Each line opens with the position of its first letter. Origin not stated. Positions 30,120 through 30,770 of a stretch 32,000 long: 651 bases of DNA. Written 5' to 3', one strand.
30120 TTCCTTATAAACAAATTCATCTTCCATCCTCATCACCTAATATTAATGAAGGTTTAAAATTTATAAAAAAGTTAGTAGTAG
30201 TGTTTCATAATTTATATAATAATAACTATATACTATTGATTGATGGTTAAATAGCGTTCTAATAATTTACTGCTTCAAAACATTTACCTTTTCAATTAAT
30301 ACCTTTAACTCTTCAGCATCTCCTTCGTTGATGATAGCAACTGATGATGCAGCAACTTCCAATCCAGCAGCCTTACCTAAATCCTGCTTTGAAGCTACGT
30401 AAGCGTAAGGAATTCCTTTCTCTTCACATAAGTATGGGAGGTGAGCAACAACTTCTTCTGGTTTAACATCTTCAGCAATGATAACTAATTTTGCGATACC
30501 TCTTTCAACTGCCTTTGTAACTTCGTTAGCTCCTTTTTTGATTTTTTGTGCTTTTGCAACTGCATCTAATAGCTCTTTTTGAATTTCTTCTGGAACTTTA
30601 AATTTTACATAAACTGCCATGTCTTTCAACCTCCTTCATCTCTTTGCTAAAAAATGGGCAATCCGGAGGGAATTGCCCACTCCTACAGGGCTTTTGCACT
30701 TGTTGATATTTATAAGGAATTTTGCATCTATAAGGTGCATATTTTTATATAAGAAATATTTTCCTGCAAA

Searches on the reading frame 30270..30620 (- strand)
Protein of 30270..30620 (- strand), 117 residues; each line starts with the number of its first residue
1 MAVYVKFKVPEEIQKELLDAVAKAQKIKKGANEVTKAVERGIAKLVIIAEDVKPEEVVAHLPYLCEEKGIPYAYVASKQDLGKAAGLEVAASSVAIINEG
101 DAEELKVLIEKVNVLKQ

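Call 10: find_related_loci(query=window:30270-30620:-, collection=genome_contigs, flank=3000)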
Query window:30270-30620:- (117 aa) in genome_contigs; peptide patterns used: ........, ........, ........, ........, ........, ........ (x = any residue, [..] = any of these).
600 stretches matched a pattern (row limit reached: there are more); 328 encode a relative of the query (tblastn E <= 1e-3); the best 80 are kept; 80 distinct loci.
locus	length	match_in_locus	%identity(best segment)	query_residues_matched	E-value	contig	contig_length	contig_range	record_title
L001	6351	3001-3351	97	1-117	4e-69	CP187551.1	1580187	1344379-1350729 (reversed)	Methanocaldococcus sp. 16A chromosome, complete genome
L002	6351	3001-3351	97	1-117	4e-69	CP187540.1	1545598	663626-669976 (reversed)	Methanocaldococcus sp. 28A chromosome, complete genome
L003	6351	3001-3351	97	1-117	2e-68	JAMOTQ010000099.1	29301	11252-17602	MAG: Methanocaldococcus sp. isolate 4571-419_metabat2_scaf2bin.033 4571-419_scaffold_288_c1, whole genome shotgun sequen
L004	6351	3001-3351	96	1-117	4e-68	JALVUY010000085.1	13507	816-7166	MAG: Methanocaldococcaceae archaeon isolate M10_maxbin2_scaf2bin.148 M10_NODE_2204_length_13507_cov_2.337818, whole geno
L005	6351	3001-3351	95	1-117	8e-68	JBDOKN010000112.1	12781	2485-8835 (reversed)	MAG: Methanocaldococcus sp. isolate FK190211_WC_175_metabat2_scaf2bin.012 NODE_508_length_12781_cov_14.649992, whole gen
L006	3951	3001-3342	81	4-117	1e-58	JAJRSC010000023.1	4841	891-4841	MAG: archaeon isolate Dive100_bin4.136 k141_811521, whole genome shotgun sequence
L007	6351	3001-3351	79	1-117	2e-56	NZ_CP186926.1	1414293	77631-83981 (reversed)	Methanocaldococcus indicus strain SL43 chromosome, complete genome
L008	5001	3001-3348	64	1-116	2e-48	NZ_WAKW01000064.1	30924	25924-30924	MAG: Methanothermococcus sp. isolate S013_52_esom k151_52836, whole genome shotgun sequence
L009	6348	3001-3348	64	1-116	2e-48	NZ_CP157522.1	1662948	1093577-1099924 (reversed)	Methanothermococcus sp. Ax23 chromosome, complete genome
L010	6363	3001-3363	60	1-117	5e-43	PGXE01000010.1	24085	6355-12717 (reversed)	MAG: Thermoplasmata archaeon HGW-Thermoplasmata-1 bjp_ig2158_scaffold_779, whole genome shotgun sequence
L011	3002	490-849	58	1-116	1e-41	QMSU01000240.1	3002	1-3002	MAG: Thermoplasmata archaeon isolate B78_G9 B78_Guay9_scaffold_81715, whole genome shotgun sequence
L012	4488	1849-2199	62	4-116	3e-41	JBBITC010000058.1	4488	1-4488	MAG: Candidatus Aenigmatarchaeota archaeon isolate STF170223_bin_388 NODE_5395_length_4488_cov_4.789759, whole genome sh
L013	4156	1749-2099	62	4-116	3e-41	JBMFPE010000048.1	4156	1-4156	MAG: Candidatus Aenigmatarchaeota archaeon isolate KM4338-55 NODE_48_length_4156_cov_2.990929, whole genome shotgun sequ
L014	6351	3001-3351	62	4-116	7e-41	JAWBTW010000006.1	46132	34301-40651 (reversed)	MAG: Candidatus Aenigmatarchaeota archaeon isolate JZ-1_201709_bins_53 JZ-1_201709_bins_53_scaffold_6, whole genome shot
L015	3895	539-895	60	3-117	1e-40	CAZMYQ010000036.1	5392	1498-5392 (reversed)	MAG TPA_asm: uncultured archaeon isolate binchicken_co291_194 genome assembly, contig: NODE_6259_length_5392_cov_6.24470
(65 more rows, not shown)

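Call 31: find_homologous_proteins(query=window:30270-30620:-, max_evalue=1e-30)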
Query window:30270-30620:- (117 aa): 347 proteins with E <= 1e-30 among 1031 candidates; the best 120 are listed.
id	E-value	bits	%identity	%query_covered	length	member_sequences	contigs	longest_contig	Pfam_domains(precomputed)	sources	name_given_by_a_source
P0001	2.7e-60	219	94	100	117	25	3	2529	PF01248.32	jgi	jgi:large subunit ribosomal protein L7Ae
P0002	4.4e-59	215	92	100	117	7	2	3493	PF01248.32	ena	-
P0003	7.1e-55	202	87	100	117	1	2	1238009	PF01248.32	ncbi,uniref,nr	ncbi:50S ribosomal protein L7Ae [Methanocaldococcus villosus KIN24-T80]|uniref:Large ribosomal subun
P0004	5.7e-52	192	81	97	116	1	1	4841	PF01248.32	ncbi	-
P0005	1.5e-51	191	84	100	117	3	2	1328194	PF01248.32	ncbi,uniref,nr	ncbi:50S ribosomal protein L7Ae [Methanocaldococcus infernus]|uniref:Large ribosomal subunit protein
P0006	1.1e-49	185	79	100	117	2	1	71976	PF01248.32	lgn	-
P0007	1.9e-49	184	79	100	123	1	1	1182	PF01248.32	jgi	jgi:large subunit ribosomal protein L7Ae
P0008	1.1e-48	182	79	100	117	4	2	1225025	PF01248.32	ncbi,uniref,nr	ncbi:50S ribosomal protein L7Ae [Methanotorris formicicus]|uniref:Large ribosomal subunit protein eL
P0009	1.4e-46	175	73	100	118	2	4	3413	PF01248.32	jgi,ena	-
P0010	1.7e-46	175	71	100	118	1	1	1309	PF01248.32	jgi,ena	-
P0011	2.2e-46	174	71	100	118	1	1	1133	PF01248.32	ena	-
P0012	2.3e-46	174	71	100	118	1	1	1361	PF01248.32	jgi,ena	-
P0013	5.2e-45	170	73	100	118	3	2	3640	PF01248.32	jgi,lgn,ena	-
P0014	8.1e-45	169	69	100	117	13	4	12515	PF01248.32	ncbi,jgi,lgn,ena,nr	ncbi:50S ribosomal protein L7Ae [Methanothermococcus sp. SCGC AD-155-N22]|nr:50S ribosomal protein L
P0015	2.1e-44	168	68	100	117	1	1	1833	PF01248.32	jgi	-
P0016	4.0e-44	167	68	99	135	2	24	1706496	PF01248.32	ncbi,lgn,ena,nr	ncbi:MAG: large subunit ribosomal protein L7Ae [Methanothermococcus sp.]|nr:large subunit ribosomal 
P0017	3.3e-43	164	66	99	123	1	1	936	PF01248.32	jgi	-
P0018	4.3e-43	164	67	99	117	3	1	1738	PF01248.32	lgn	-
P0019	4.4e-43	164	66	99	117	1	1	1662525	PF01248.32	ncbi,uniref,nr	ncbi:50S ribosomal protein L7Ae [Methanothermococcus okinawensis]|uniref:Large ribosomal subunit pro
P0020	1.8e-42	162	66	99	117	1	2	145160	PF01248.32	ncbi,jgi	-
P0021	3.3e-42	161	66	99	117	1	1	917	PF01248.32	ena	-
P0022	3.3e-42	161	65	99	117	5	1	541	PF01248.32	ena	-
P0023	3.6e-42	161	66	99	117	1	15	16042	PF01248.32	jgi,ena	jgi:large subunit ribosomal protein L7Ae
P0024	6.1e-42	160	65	99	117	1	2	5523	PF01248.32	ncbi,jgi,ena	-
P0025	7.1e-42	160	66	100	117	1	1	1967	PF01248.32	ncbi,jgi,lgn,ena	-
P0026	1.3e-41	159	64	99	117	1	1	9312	PF01248.32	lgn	-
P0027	5.4e-41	157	66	99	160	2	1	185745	PF01248.32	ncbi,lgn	-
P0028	6.6e-41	157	65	99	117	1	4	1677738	PF01248.32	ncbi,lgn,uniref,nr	ncbi:50S ribosomal protein L7Ae [Methanococcus aeolicus]|uniref:Large ribosomal subunit protein eL8 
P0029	7.2e-41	157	65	99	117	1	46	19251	PF01248.32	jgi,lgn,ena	-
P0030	7.9e-41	156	65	99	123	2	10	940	PF01248.32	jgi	jgi:large subunit ribosomal protein L7Ae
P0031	4.6e-39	151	63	99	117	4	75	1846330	PF01248.32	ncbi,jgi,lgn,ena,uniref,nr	ncbi:50S ribosomal protein L7Ae [Methanococcus maripaludis]|jgi:large subunit ribosomal protein L7Ae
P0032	7.4e-39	150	67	100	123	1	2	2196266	PF01248.32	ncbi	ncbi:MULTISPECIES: 50S ribosomal protein L7Ae [Ferroglobus]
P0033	7.9e-39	150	63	99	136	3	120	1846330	PF01248.32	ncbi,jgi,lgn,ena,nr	ncbi:MAG: large subunit ribosomal protein L7Ae [Methanococcus sp.]|jgi:large subunit ribosomal prote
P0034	4.5e-38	148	60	99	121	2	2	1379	PF01248.32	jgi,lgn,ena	-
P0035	6.8e-38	147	65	100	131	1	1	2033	PF01248.32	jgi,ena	-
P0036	7.8e-38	147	65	99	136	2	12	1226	PF01248.32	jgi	jgi:large subunit ribosomal protein L7Ae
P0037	8.0e-38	147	65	99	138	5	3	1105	PF01248.32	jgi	jgi:large subunit ribosomal protein L7Ae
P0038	2.0e-37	146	67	90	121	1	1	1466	PF01248.32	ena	-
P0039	2.5e-37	145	65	100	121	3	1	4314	PF01248.32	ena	-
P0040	4.2e-37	144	63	96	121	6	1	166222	PF01248.32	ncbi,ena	-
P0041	4.5e-37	144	64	99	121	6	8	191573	PF01248.32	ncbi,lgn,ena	-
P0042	7.4e-37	144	66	90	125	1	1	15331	PF01248.32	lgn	-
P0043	1.7e-36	142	65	100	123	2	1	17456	PF01248.32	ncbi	-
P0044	3.1e-36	142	63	100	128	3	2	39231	PF01248.32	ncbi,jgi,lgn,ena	-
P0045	5.1e-36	141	66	98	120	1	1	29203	PF01248.32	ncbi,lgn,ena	-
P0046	5.6e-36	141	64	97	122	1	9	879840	PF01248.32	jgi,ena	jgi:large subunit ribosomal protein L7Ae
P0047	5.6e-36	141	63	100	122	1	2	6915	PF01248.32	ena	-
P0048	5.7e-36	141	67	85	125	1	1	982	PF01248.32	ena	-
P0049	5.7e-36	141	66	97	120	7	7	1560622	PF01248.32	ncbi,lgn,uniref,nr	ncbi:50S ribosomal protein L7Ae [Archaeoglobus profundus]|uniref:Large ribosomal subunit protein eL8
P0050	6.4e-36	141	65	98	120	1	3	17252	PF01248.32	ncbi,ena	-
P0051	7.1e-36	141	63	98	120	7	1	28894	PF01248.32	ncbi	-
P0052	8.3e-36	140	63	97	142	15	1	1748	PF01248.32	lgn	-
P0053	8.5e-36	140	61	97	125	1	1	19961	PF01248.32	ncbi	-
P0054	8.5e-36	140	64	97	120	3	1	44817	PF01248.32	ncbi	-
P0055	8.9e-36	140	64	98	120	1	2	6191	PF01248.32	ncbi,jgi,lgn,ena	-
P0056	9.5e-36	140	64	98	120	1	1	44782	PF01248.32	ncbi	-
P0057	1.2e-35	140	61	100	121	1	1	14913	PF01248.32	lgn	-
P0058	1.4e-35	140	64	98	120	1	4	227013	PF01248.32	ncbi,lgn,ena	-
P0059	1.5e-35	139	62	100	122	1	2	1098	PF01248.32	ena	-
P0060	1.6e-35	139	64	98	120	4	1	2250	PF01248.32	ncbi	-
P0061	1.6e-35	139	62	100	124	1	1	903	PF01248.32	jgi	-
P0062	1.7e-35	139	62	100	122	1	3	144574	PF01248.32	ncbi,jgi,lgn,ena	-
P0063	1.8e-35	139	63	98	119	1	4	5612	PF01248.32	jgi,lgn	jgi:large subunit ribosomal protein L7Ae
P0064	1.9e-35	139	63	98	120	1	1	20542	PF01248.32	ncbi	-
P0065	2.3e-35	139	64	97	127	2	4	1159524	PF01248.32,PF15608.12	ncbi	ncbi:MAG: 50S ribosomal protein L7Ae [Acidilobaceae archaeon]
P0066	2.7e-35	139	63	97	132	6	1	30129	PF01248.32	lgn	-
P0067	2.8e-35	139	60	100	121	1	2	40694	PF01248.32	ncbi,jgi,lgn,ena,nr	ncbi:MAG: 50S ribosomal protein L7ae [Thermoplasmata archaeon HGW-Thermoplasmata-1]|nr:MAG: 50S ribo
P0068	5.2e-35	138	62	97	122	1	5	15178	PF01248.32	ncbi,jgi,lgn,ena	-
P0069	5.3e-35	138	60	99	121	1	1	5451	PF01248.32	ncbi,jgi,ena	-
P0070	5.9e-35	138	58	99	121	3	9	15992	PF01248.32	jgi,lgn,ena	-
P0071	6.1e-35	138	58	99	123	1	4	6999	PF01248.32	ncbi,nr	ncbi:MAG: 50S ribosomal protein L7ae [Thermoplasmata archaeon]|nr:MAG: 50S ribosomal protein L7ae [T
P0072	6.2e-35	138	65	97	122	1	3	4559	PF01248.32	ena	-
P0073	6.4e-35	137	64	94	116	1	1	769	PF01248.32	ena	-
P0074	6.9e-35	137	64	98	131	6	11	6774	PF01248.32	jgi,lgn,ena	-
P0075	9.1e-35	137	62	98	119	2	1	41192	PF01248.32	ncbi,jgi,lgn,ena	-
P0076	1.1e-34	137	63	97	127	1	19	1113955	PF01248.32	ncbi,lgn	ncbi:MAG: 50S ribosomal protein L7Ae [Acidilobaceae archaeon]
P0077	1.2e-34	137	59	100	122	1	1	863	PF01248.32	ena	-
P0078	1.2e-34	137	66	87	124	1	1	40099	PF01248.32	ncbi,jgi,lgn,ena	ncbi:MAG: 50S ribosomal protein L7Ae [Candidatus Aenigmatarchaeota archaeon]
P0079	1.5e-34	136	66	87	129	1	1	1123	PF01248.32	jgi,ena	-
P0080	1.6e-34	136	63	97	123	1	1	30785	PF01248.32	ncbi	ncbi:MAG: 50S ribosomal protein L7Ae, partial [Acidilobaceae archaeon]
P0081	1.7e-34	136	66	87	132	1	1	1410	PF01248.32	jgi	-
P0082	1.7e-34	136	60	98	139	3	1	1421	PF01248.32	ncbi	-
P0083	1.8e-34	136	59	99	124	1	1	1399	PF01248.32,PF15608.12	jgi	jgi:large subunit ribosomal protein L7Ae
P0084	1.9e-34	136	61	98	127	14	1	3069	PF01248.32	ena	-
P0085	2.0e-34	136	65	97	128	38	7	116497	PF01248.32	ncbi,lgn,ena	-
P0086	2.4e-34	136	61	98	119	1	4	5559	PF01248.32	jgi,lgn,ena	-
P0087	2.4e-34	136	62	98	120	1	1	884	PF01248.32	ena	-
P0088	2.4e-34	136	61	98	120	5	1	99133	PF01248.32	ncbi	-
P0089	3.5e-34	135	58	99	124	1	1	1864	PF01248.32,PF15608.12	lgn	-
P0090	3.6e-34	135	59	98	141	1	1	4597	PF01248.32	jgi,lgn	jgi:large subunit ribosomal protein L7Ae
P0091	3.8e-34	135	64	97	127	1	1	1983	PF01248.32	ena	-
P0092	3.9e-34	135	59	98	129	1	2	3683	PF01248.32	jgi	jgi:large subunit ribosomal protein L7Ae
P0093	3.9e-34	135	59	98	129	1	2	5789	PF01248.32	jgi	jgi:large subunit ribosomal protein L7Ae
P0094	4.0e-34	135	60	97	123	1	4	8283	PF01248.32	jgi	jgi:large subunit ribosomal protein L7Ae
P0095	4.0e-34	135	64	97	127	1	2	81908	PF01248.32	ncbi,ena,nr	ncbi:MAG: 50S ribosomal protein L7Ae [Desulfurococcales archaeon]|nr:50S ribosomal protein L7Ae [Des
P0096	4.3e-34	135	61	98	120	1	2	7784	PF01248.32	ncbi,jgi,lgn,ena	-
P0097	4.5e-34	135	61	98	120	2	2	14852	PF01248.32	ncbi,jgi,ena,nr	ncbi:50S ribosomal protein L7ae [Archaeoglobales archaeon]|nr:MAG: 50S ribosomal protein L7ae [Archa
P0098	4.8e-34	135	64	97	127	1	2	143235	PF01248.32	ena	-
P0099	5.0e-34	135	61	97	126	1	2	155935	PF01248.32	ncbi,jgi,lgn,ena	-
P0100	5.1e-34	135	61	97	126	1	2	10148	PF01248.32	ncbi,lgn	-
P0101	5.3e-34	134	59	98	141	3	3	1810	PF01248.32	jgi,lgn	jgi:large subunit ribosomal protein L7Ae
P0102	5.3e-34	134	59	98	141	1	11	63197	PF01248.32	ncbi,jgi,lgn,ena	jgi:large subunit ribosomal protein L7Ae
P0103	5.3e-34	134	59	98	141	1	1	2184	PF01248.32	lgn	-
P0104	5.4e-34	134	59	98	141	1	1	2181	PF01248.32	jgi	jgi:large subunit ribosomal protein L7Ae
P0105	5.6e-34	134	60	97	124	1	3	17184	PF01248.32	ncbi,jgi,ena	jgi:large subunit ribosomal protein L7Ae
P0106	5.7e-34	134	65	87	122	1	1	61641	PF01248.32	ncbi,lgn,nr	ncbi:MAG: 50S ribosomal protein L7Ae [Candidatus Aenigmarchaeota archaeon]|nr:50S ribosomal protein 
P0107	5.8e-34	134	65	97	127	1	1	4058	PF01248.32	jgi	-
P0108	5.9e-34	134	61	98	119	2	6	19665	PF01248.32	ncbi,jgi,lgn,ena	-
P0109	7.0e-34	134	59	98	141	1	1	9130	PF01248.32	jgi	jgi:large subunit ribosomal protein L7Ae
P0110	7.5e-34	134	64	97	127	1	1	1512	PF01248.32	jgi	jgi:large subunit ribosomal protein L7Ae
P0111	8.0e-34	134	64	97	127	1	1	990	PF01248.32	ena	-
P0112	8.6e-34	134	60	97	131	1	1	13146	PF01248.32,PF15608.12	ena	-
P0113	8.8e-34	134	64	97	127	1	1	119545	PF01248.32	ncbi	-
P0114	9.1e-34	134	64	97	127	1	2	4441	PF01248.32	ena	-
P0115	9.2e-34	134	66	87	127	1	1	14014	PF01248.32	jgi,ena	-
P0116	1.0e-33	134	64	97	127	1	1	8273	PF01248.32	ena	-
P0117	1.0e-33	134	62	97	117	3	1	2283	PF01248.32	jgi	-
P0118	1.1e-33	134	64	93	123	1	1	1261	PF01248.32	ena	-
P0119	1.1e-33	134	64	93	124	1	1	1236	PF01248.32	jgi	-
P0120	1.1e-33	133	67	87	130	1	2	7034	PF01248.32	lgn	-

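Call 32: find_encoding_contigs(protein=P0001, flank=800, max_places=6)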
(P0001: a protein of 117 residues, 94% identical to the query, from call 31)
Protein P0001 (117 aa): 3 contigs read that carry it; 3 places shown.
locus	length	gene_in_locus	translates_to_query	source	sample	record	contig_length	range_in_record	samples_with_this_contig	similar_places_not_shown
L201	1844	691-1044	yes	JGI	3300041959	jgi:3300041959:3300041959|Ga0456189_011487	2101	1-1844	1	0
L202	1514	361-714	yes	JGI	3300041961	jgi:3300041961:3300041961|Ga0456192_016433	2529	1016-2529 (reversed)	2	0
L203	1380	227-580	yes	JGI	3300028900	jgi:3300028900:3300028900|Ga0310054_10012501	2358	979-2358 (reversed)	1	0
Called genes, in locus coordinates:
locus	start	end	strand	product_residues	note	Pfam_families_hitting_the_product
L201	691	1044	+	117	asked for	PF01248:Ribosomal_L7Ae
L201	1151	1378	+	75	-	PF01200:Ribosomal_S28e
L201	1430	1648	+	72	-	PF01246:Ribosomal_L24e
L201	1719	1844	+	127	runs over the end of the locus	?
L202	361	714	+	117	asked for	PF01248:Ribosomal_L7Ae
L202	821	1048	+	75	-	PF01200:Ribosomal_S28e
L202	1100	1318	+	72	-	PF01246:Ribosomal_L24e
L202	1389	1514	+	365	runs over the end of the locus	PF00145:DNA_methylase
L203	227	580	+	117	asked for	PF01248:Ribosomal_L7Ae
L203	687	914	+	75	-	PF01200:Ribosomal_S28e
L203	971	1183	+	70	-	PF01246:Ribosomal_L24e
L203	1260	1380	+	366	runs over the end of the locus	?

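Call 33: find_encoding_contigs(protein=P0002, flank=800, max_places=6)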
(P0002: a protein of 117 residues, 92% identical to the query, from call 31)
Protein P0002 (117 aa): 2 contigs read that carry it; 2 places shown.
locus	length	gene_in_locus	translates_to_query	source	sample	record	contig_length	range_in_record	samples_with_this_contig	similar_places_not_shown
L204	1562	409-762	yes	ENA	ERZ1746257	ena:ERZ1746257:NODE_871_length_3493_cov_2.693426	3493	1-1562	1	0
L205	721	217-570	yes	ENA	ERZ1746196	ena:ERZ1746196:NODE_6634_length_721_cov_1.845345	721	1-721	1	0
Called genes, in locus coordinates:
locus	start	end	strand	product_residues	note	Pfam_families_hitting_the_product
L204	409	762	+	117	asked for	PF01248:Ribosomal_L7Ae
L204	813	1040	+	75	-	PF01200:Ribosomal_S28e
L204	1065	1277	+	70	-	PF01246:Ribosomal_L24e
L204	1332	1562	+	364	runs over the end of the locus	PF00145:DNA_methylase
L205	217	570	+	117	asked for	PF01248:Ribosomal_L7Ae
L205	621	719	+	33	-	?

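Call 34: find_encoding_contigs(protein=P0003, flank=800, max_places=3)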
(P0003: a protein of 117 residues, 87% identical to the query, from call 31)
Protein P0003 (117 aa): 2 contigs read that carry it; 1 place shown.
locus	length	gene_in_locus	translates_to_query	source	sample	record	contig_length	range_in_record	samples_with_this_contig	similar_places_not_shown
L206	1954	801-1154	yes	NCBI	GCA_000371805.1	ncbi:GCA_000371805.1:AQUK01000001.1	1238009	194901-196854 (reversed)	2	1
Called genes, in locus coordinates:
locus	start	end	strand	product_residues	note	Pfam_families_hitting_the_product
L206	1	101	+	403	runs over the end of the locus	PF01136:Peptidase_U32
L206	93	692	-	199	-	PF01965:DJ-1_PfpI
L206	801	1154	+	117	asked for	PF01248:Ribosomal_L7Ae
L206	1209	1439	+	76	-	PF01200:Ribosomal_S28e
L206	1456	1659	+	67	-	PF01246:Ribosomal_L24e, PF06467:zf-FCS (weak)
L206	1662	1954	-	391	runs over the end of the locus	PF00764:Arginosuc_synth, PF06508:QueC (faint), PF24167:DUF7411 (weak), PF20979:Arginosuc_syn_C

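Call 35: find_encoding_contigs(protein=P0006, flank=800, max_places=3)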
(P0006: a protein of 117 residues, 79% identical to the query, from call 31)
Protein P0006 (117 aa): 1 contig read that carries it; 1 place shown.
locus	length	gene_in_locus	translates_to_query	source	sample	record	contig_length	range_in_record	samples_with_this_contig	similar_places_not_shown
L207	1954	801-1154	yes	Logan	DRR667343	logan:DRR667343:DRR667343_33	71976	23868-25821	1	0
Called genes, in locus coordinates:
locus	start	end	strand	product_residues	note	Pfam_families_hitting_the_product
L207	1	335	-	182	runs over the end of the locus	PF01949:Endo_dU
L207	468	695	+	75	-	PF17209:Hfq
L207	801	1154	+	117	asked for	PF01248:Ribosomal_L7Ae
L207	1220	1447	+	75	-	PF01200:Ribosomal_S28e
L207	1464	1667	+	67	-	PF01246:Ribosomal_L24e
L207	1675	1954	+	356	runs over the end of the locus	PF00145:DNA_methylase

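Call 36: find_encoding_contigs(protein=P0008, flank=800, max_places=3)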
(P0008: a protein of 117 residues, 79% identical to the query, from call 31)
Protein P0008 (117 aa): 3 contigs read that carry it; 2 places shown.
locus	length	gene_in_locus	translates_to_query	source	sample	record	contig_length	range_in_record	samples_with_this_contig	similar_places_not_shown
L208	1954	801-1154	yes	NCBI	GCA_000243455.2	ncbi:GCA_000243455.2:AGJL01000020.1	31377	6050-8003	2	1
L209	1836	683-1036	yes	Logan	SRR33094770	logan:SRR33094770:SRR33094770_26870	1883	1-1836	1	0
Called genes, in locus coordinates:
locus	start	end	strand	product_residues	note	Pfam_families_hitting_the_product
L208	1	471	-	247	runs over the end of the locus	PF02571:CbiJ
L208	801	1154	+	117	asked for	PF01248:Ribosomal_L7Ae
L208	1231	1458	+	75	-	PF01200:Ribosomal_S28e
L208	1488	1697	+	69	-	PF01246:Ribosomal_L24e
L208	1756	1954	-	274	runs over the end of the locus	PF01113:DapB_N, PF05173:DapB_C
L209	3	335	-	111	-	?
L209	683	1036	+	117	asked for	PF01248:Ribosomal_L7Ae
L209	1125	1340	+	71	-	PF01200:Ribosomal_S28e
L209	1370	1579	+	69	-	PF01246:Ribosomal_L24e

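Call 37: find_encoding_contigs(protein=P0009, flank=800, max_places=4)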
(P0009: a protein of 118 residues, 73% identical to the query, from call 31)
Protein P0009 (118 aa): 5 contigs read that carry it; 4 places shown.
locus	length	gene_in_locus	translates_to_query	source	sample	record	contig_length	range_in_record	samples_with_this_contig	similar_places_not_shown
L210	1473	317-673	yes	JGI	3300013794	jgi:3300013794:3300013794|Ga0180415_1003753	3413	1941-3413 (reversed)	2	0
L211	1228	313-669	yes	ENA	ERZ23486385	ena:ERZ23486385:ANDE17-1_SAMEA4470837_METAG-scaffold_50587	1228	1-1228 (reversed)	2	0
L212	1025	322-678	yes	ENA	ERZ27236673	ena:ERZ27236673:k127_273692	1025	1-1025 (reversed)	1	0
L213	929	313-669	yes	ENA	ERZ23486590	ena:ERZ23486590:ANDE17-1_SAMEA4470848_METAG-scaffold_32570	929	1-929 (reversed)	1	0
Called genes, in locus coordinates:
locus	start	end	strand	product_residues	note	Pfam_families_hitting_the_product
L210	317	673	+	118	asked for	PF01248:Ribosomal_L7Ae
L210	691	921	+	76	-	PF01200:Ribosomal_S28e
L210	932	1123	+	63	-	PF01246:Ribosomal_L24e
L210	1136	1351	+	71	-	PF01423:LSM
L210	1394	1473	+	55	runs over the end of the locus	PF01907:Ribosomal_L37e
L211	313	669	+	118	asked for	PF01248:Ribosomal_L7Ae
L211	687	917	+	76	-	PF01200:Ribosomal_S28e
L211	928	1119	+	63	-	PF01246:Ribosomal_L24e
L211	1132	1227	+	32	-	?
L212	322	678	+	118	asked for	PF01248:Ribosomal_L7Ae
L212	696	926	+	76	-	PF01200:Ribosomal_S28e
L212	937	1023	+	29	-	?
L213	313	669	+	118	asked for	PF01248:Ribosomal_L7Ae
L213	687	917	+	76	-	PF01200:Ribosomal_S28e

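Call 38: find_encoding_contigs(protein=P0031, flank=800, max_places=3)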
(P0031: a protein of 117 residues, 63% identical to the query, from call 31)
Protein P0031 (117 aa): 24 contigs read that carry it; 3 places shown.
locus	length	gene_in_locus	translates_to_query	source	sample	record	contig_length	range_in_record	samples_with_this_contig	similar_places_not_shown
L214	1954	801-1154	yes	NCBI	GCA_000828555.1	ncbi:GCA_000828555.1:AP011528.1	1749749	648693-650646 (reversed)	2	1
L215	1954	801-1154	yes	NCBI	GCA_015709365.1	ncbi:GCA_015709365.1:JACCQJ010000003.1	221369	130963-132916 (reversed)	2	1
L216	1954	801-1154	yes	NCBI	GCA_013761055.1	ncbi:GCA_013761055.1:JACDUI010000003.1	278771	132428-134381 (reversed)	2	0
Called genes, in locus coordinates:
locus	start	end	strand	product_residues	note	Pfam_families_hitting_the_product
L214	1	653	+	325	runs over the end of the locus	-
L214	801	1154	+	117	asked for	PF01248:Ribosomal_L7Ae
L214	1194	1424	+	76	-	PF01200:Ribosomal_S28e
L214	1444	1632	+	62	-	PF01246:Ribosomal_L24e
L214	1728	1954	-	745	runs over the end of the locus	PF09826:Beta_propel, PF09394:Inhibitor_I42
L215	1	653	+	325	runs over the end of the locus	-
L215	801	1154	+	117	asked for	PF01248:Ribosomal_L7Ae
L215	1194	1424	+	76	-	PF01200:Ribosomal_S28e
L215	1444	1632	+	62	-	PF01246:Ribosomal_L24e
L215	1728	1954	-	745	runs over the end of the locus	PF09826:Beta_propel, PF09394:Inhibitor_I42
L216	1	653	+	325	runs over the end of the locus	-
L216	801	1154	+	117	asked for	PF01248:Ribosomal_L7Ae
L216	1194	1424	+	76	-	PF01200:Ribosomal_S28e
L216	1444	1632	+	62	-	PF01246:Ribosomal_L24e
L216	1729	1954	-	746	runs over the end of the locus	PF09826:Beta_propel, PF09394:Inhibitor_I42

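Call 69: search_protein_families(library=pfam, proteins=[window:30270-30620:-])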
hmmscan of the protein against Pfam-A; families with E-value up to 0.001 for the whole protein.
window:30270-30620:- (117 aa): 2 families
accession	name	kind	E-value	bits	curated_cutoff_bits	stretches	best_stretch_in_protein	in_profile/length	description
PF01248.31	Ribosomal_L7Ae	-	5.1e-32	109.9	22.1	1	15-105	4-94/95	Ribosomal protein L7Ae/L30e/S12e/Gadd45 family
PF15608.11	PELOTA_1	-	0.00018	21.6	25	1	21-76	16-69/81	PELOTA RNA binding domain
